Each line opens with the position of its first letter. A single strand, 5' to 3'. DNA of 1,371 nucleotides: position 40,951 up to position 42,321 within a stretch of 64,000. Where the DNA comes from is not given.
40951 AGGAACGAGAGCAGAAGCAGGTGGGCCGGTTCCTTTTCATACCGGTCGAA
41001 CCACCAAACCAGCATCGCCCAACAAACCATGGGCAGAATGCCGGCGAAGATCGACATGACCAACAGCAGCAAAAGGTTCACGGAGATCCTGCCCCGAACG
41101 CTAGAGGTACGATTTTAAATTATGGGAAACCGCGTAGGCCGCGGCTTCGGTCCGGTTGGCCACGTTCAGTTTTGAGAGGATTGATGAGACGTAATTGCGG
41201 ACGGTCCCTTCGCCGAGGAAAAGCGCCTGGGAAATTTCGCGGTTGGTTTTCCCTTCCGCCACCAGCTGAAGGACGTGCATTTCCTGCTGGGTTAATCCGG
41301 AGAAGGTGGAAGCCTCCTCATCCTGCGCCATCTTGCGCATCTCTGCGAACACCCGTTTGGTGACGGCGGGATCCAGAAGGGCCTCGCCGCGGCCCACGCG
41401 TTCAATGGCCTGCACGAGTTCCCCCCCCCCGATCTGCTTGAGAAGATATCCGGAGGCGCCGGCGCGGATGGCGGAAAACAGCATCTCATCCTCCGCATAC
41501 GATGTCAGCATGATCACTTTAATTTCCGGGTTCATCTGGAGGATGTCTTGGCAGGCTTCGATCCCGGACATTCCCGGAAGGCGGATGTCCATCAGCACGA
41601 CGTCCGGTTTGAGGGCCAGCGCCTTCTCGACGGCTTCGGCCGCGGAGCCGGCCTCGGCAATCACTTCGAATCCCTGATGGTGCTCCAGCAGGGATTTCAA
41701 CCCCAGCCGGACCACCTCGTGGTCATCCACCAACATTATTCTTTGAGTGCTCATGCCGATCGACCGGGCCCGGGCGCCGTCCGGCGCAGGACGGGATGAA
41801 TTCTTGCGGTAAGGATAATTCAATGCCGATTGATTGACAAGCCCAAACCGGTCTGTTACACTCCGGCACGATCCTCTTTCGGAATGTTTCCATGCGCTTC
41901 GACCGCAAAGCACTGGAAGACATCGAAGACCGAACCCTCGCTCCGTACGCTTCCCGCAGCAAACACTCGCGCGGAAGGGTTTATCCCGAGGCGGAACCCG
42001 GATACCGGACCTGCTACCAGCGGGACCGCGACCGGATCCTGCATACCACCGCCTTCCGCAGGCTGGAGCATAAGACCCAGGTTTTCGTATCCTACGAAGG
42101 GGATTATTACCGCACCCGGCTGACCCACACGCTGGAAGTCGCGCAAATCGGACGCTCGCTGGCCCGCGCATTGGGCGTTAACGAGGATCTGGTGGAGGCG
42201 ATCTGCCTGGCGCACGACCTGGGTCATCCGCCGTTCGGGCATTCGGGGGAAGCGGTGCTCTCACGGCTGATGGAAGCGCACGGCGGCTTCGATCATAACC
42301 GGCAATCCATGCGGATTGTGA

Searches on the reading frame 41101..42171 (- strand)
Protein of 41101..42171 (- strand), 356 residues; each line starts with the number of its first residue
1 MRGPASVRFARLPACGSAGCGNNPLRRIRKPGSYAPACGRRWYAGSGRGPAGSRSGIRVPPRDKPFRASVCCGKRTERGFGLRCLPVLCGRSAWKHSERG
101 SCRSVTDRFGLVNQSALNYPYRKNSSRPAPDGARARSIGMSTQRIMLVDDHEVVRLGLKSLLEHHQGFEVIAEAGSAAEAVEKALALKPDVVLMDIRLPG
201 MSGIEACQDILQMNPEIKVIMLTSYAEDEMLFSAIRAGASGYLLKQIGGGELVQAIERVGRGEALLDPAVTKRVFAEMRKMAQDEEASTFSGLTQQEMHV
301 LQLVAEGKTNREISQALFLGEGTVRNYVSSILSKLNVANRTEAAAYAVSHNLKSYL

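Call 73: search_protein_families(library=pfam, proteins=[window:41101-42171:-], max_evalue=0.00001)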
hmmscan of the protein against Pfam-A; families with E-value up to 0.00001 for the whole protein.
window:41101-42171:- (356 aa): 2 families
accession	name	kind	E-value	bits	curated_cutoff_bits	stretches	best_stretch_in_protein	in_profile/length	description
PF00072.30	Response_reg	-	4.2e-30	104.6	30.2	1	145-257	1-111/111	Response regulator receiver domain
PF00196.25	GerE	-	6e-19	67.9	23.5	1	292-347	2-57/57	Bacterial regulatory proteins, luxR family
